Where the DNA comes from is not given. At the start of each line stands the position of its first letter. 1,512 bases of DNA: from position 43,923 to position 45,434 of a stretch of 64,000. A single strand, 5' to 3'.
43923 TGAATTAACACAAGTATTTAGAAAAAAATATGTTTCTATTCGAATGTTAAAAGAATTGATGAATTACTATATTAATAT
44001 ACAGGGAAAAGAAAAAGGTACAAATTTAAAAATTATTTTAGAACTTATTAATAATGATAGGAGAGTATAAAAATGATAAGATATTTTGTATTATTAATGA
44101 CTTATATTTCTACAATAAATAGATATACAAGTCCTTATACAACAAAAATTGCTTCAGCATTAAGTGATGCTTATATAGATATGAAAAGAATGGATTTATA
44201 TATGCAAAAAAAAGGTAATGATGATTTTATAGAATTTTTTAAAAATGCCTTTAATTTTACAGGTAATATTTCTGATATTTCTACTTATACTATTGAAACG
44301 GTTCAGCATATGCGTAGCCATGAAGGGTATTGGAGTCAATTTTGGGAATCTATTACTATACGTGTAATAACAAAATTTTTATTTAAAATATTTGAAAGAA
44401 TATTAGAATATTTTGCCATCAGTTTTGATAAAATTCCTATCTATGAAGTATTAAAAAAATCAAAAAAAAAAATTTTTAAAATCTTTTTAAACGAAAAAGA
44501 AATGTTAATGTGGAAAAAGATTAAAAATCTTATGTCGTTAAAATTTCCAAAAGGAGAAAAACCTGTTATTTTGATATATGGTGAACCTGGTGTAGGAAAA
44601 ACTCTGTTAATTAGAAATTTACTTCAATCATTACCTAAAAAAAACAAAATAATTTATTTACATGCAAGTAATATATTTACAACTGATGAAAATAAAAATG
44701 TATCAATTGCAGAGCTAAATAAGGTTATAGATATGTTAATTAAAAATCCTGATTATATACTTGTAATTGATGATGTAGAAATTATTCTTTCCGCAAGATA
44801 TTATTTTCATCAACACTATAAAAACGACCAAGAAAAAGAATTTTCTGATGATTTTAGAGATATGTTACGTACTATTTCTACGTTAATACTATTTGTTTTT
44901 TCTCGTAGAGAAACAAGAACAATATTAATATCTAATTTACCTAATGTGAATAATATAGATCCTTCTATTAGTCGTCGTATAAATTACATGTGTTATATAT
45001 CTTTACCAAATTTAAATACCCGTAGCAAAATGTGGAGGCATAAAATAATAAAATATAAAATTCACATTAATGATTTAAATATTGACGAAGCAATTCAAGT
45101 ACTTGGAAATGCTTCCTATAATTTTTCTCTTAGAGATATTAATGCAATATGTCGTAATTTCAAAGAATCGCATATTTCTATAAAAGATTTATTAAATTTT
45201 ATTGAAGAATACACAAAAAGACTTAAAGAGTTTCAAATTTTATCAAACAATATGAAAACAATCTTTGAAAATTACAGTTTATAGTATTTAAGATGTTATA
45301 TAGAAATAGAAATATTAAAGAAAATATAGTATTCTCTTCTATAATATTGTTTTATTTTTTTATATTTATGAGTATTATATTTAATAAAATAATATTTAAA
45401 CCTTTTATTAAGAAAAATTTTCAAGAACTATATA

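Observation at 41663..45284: Candidate novel membrane machine: 33-aa peptide + 767-aa pseudo-AAA membrane protein + 403-aa anchored AAA+ ATPase, translationally coupled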

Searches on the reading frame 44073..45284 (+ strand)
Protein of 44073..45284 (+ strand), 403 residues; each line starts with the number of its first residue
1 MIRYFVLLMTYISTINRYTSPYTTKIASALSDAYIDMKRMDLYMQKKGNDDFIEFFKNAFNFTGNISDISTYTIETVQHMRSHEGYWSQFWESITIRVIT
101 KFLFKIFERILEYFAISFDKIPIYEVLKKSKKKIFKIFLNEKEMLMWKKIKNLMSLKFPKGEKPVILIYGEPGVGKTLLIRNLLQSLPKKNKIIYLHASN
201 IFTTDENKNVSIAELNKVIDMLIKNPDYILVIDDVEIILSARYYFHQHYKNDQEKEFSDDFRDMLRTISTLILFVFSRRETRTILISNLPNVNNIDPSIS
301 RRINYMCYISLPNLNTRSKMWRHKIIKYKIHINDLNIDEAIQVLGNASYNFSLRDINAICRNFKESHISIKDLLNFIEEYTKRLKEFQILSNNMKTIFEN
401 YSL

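Call 3: search_protein_families(library=pfam, proteins=[window:44073-45284:+], max_evalue=0.1)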
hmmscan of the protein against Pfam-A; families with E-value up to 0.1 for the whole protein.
window:44073-45284:+ (403 aa): 38 families (the best 25 are shown)
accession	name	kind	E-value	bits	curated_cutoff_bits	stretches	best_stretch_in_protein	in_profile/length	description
PF00004.35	AAA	-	1e-10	42.6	21.2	1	166-308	1-128/131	ATPase family associated with various cellular activities (AAA)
PF13191.12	AAA_16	-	2.4e-07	31.8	32.6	1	152-194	14-54/167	AAA ATPase domain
PF13401.12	AAA_22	-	2.6e-07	31.5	27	1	163-251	5-65/130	AAA domain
PF13173.12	AAA_14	-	3.3e-06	27.6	27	1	163-253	2-89/129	AAA domain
PF01637.24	ATPase_2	-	1.2e-05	25.7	33.2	1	159-205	16-63/225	ATPase domain predominantly from Archaea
PF00308.24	Bac_DnaA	-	2.4e-05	25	23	1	164-239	35-110/162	Bacterial DnaA ATPAse domain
PF12775.13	AAA_7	-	3.8e-05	23.7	25.8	1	162-236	33-110/181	P-loop containing dynein motor region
PF20720.3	nSTAND3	-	7.1e-05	23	27.2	1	163-280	17-112/155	Novel STAND NTPase 3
PF25201.1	nSTAND6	-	7.3e-05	23.3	27.7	1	161-206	16-62/148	Novel STAND NTPase 6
PF24883.2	NPHP3_N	-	0.00028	21.5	24.8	1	160-223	19-80/164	Nephrocystin 3, N-terminal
PF13479.12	AAA_24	-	0.00037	20.8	27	1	163-248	2-88/195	AAA domain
PF06068.19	TIP49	-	0.00082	19.1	23.8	1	165-237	52-125/347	TIP49 P-loop domain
PF01695.23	IstB_IS21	-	0.00098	19.1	24.1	1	139-235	69-162/238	IstB-like ATP binding protein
PF25199.1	nSTAND_NTPase5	-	0.0011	19.3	34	1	156-240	34-110/145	Novel STAND NTPase 5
PF00931.28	NB-ARC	-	0.0013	18.5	23.5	1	160-189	15-44/248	NB-ARC domain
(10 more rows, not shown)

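Call 4: search_protein_families(library=ncbifam, proteins=[window:44073-45284:+], max_evalue=0.1)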
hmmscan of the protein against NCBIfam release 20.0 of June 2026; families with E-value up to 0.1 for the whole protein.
window:44073-45284:+ (403 aa): 29 families (the best 25 are shown)
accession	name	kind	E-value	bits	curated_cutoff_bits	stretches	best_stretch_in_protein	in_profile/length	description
NF042959.1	IteA_antiphage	equivalog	1.6e-07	30.8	510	2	282-366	225-303/367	anti-phage ATPase IteA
NF041006.2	cell_div_CdvC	equivalog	1.7e-07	30.5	650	1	152-360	127-315/370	cell division protein CdvC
TIGR01242.2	TIGR01242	subfamily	3.8e-06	26.1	500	1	156-362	145-330/362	proteasome-activating nucleotidase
NF003069.1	PRK03992.1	subfamily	1.8e-05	24.1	500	1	161-362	167-347/379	proteasome-activating nucleotidase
NF038214.1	IS21_help_AAA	equivalog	4.8e-05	23.2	200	1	132-236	60-161/232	IS21-like element helper ATPase IstB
TIGR03015.1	pepcterm_ATPase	hypoth_equivalog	0.00012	21.7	324.5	1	163-239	43-115/269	XrtA/PEP-CTERM system-associated ATPase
TIGR03420.1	DnaA_homol_Hda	equivalog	0.00021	20.9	194.8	1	128-206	7-82/226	DnaA regulatory inactivator Hda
TIGR01243.1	CDC48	subfamily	0.00034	19.1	802.65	1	147-362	475-667/733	CDC48 family AAA ATPase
TIGR01618.1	phage_P_loop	hypoth_equivalog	0.00036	20.2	138.75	1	164-252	13-107/220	phage nucleotide-binding protein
NF003229.0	PRK04195.1-5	equivalog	0.00042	19.1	280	1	160-238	38-115/413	replication factor C large subunit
NF000355.4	ribo_prot_ABC_F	equivalog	0.00074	18.5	380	1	140-205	318-382/499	ribosomal protection-like ABC-F family protein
NF047748.1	PrtsmActNtasePan1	equivalog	0.0022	17.1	750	1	166-362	185-364/405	proteasome-activating nucleotidase Pan1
TIGR02788.1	VirB11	equivalog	0.0031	16.6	249.95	1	161-205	142-187/308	P-type DNA transfer ATPase VirB11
TIGR02928.1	TIGR02928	subfamily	0.0035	16.3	181.3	1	161-192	37-69/366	orc1/cdc6 family replication initiation protein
NF006505.0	PRK08939.1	equivalog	0.0053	16.1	228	1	143-235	136-226/306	primosomal protein DnaI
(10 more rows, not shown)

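Call 7: search_solved_structures(query=window:44073-45284:+, max_evalue=0.01, show_alignments=2)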
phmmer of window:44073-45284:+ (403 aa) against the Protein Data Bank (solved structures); distinct sequences matched with E-value up to 0.01: 90 (the best 60 are shown).
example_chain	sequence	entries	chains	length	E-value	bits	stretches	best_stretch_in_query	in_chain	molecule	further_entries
8amz_I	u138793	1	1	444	5e-08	35.7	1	156-361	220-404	AAA domain-containing protein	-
7wub_D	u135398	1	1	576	1.6e-07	34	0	159-363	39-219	Transitional endoplasmic reticulum ATPase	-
7wub_C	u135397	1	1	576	1.9e-07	33.8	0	159-363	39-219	Transitional endoplasmic reticulum ATPase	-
6mck_A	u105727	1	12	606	2.1e-07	33.6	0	156-363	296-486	Transitional endoplasmic reticulum ATPase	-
7rlj_A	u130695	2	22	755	5e-07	32.3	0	159-363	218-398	Transitional endoplasmic reticulum ATPase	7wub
8yka_A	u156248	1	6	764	5.2e-07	32.3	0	159-363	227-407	Transitional endoplasmic reticulum ATPase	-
7y4w_A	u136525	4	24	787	6e-07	32.1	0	159-363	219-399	Transitional endoplasmic reticulum ATPase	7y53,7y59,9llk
8pqx_A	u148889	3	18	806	6.1e-07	32.1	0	159-363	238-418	Transitional endoplasmic reticulum ATPase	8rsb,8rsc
7rlh_A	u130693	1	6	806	6.2e-07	32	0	159-363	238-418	Transitional endoplasmic reticulum ATPase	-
5c19_A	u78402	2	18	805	6.3e-07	32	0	159-363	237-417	Transitional endoplasmic reticulum ATPase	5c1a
7bp9_A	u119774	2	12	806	6.4e-07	32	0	159-363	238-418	Transitional endoplasmic reticulum ATPase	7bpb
7bp8_A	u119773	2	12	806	6.4e-07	32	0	159-363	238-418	Transitional endoplasmic reticulum ATPase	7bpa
10qq_A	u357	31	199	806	6.4e-07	32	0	159-363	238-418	Transitional endoplasmic reticulum ATPase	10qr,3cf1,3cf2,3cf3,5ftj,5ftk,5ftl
7k57_A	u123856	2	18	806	6.4e-07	32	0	159-363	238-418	Transitional endoplasmic reticulum ATPase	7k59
7mdm_B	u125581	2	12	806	6.4e-07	32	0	159-363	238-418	Transitional endoplasmic reticulum ATPase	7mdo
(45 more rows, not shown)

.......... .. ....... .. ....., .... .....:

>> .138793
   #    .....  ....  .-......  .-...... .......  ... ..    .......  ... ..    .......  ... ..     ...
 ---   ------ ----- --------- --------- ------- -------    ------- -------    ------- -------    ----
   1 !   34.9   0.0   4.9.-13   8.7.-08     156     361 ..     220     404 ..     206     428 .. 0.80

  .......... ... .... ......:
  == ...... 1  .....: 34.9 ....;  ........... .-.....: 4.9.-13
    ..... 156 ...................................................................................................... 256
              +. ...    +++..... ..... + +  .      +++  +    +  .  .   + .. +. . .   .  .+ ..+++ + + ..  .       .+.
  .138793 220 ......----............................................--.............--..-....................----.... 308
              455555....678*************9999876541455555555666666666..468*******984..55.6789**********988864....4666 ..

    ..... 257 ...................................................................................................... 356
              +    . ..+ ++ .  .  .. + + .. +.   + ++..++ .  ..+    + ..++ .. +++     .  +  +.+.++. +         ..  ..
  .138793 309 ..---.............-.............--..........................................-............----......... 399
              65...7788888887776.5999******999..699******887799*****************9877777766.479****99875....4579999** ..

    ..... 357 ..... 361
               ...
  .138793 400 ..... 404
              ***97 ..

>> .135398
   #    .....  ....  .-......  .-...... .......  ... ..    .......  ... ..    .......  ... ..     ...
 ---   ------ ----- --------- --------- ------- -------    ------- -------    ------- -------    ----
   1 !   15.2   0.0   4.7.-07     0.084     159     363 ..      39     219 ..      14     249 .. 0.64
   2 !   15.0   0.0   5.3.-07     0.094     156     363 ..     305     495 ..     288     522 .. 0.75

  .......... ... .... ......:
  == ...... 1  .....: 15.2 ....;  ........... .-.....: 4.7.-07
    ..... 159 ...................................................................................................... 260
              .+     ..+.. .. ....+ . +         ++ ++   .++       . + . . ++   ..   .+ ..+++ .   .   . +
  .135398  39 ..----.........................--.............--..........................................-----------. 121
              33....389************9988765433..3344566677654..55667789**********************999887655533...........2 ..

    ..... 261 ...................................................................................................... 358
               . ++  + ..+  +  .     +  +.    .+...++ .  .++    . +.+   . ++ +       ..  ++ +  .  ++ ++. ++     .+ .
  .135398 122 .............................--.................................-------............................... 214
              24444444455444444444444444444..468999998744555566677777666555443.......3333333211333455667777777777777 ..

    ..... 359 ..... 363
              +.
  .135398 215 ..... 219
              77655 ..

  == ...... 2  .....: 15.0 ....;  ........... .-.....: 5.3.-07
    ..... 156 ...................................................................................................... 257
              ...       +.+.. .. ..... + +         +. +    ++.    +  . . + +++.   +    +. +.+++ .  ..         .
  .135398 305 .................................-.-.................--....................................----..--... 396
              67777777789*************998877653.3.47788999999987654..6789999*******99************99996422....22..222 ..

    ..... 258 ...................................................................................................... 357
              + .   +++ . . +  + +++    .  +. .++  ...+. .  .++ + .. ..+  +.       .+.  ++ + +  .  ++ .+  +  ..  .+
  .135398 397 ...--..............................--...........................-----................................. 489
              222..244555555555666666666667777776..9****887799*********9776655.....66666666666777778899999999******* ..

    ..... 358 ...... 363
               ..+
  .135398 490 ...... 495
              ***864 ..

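Call 8: find_homologous_proteins(query=window:44073-45284:+, max_evalue=0.001)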
Query window:44073-45284:+ (403 aa): 3 proteins with E <= 0.001 among 3069 candidates.
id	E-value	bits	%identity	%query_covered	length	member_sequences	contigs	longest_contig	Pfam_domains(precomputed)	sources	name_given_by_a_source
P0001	7.4e-261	883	100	100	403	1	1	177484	PF13173.13,PF00308.25,PF00004.36,PF13401.13,PF01637.25,PF13191.13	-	-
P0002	3.1e-167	575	67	99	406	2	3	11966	PF13173.13,PF12775.14,PF00004.36,PF13401.13,PF00931.29,PF13191.13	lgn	-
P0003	8.6e-20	89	28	73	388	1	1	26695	PF00004.36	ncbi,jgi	jgi:hypothetical protein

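Call 9: find_encoding_contigs(protein=P0002, flank=10000, max_places=4)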
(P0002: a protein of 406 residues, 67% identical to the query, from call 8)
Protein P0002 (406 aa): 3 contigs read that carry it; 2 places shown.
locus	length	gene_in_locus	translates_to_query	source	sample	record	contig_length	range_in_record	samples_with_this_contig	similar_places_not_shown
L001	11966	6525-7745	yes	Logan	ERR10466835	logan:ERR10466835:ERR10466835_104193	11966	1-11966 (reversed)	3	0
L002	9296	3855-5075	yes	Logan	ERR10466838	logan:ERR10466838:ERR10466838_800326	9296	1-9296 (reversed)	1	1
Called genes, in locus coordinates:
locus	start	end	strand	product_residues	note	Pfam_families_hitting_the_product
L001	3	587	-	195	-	?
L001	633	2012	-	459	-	PF00883:Peptidase_M17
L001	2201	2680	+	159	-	-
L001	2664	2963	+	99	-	-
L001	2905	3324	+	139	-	PF00383:dCMP_cyt_deam_1, PF14437:MafB19-deam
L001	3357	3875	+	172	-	PF06242:TrcR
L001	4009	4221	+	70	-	-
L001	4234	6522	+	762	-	-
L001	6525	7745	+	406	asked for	PF13173:AAA_14 (faint), PF00931:NB-ARC (faint), PF12775:AAA_7 (weak), PF13191:AAA_16 (weak), PF13401:AAA_22 (weak), PF00004:AAA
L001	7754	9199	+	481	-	PF00905:Transpeptidase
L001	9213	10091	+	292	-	PF00070:Pyr_redox (faint), PF07992:Pyr_redox_2, PF13450:NAD_binding_8 (weak), PF13738:Pyr_redox_3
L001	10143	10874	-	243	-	PF07931:CPT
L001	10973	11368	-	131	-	-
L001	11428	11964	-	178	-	?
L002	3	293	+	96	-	?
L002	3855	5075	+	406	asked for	PF13173:AAA_14 (faint), PF00931:NB-ARC (faint), PF12775:AAA_7 (weak), PF13191:AAA_16 (weak), PF13401:AAA_22 (weak), PF00004:AAA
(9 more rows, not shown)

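Call 10: find_encoding_contigs(protein=P0003, flank=10000, max_places=4)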
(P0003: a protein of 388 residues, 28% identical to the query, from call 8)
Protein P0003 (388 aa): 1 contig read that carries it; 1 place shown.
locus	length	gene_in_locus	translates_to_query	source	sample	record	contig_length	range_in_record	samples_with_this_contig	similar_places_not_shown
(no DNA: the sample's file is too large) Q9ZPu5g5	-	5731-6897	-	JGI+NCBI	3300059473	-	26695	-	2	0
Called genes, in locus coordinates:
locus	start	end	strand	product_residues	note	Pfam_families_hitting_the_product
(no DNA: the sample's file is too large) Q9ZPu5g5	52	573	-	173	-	-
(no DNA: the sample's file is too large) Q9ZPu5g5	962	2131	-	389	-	PF01743:PolyA_pol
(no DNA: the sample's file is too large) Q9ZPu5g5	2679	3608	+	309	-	PF01300:Sua5_yciO_yrdC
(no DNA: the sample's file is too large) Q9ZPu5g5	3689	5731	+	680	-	-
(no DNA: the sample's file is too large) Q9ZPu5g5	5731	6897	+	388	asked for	PF00004:AAA (weak)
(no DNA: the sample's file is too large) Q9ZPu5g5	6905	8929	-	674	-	PF00004:AAA (weak)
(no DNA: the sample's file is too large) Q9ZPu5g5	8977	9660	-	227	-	-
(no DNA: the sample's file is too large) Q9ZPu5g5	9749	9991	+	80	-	PF01632:Ribosomal_L35p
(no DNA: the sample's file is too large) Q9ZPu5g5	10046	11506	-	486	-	PF00905:Transpeptidase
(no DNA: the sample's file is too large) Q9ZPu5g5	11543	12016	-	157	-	PF00436:SSB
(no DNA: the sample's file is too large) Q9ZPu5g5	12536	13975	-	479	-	PF01336:tRNA_anti-codon, PF00152:tRNA-synt_2, PF01409:tRNA-synt_2d (faint)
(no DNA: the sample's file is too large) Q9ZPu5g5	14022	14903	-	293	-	-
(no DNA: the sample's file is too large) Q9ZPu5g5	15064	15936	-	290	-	-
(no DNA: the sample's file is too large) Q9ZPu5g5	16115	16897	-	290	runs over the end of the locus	-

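Call 13: find_related_loci(query=A1, collection=genome_contigs, flank=10000)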
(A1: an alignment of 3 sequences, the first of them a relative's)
Query A1 (403 aa) in genome_contigs; peptide patterns used: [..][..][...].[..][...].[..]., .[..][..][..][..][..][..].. (x = any residue, [..] = any of these).
136 stretches matched a pattern, but none encodes a relative of the query by tblastn (E <= 1e-3).

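Call 14: find_related_loci(query=P0003, collection=metagenome_contigs, flank=10000)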
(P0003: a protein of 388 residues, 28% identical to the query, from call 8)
Query P0003 (388 aa) in metagenome_contigs; peptide patterns used: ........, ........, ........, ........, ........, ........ (x = any residue, [..] = any of these).
92 stretches matched a pattern, but none encodes a relative of the query by tblastn (E <= 1e-3).

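Call 15: list_cluster_members(proteins=[P0003, P0002, P0005])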
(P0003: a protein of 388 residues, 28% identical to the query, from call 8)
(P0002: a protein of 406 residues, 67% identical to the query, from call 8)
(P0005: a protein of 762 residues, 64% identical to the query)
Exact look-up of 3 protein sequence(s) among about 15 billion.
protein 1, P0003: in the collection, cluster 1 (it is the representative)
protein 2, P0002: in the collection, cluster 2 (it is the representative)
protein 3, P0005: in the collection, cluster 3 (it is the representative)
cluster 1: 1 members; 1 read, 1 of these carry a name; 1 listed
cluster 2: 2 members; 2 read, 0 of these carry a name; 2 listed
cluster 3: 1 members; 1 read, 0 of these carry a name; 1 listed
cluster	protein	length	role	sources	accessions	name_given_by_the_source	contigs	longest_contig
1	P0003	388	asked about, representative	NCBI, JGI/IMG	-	hypothetical protein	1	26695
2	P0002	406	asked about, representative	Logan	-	-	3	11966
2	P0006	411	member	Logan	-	-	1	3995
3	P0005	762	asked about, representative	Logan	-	-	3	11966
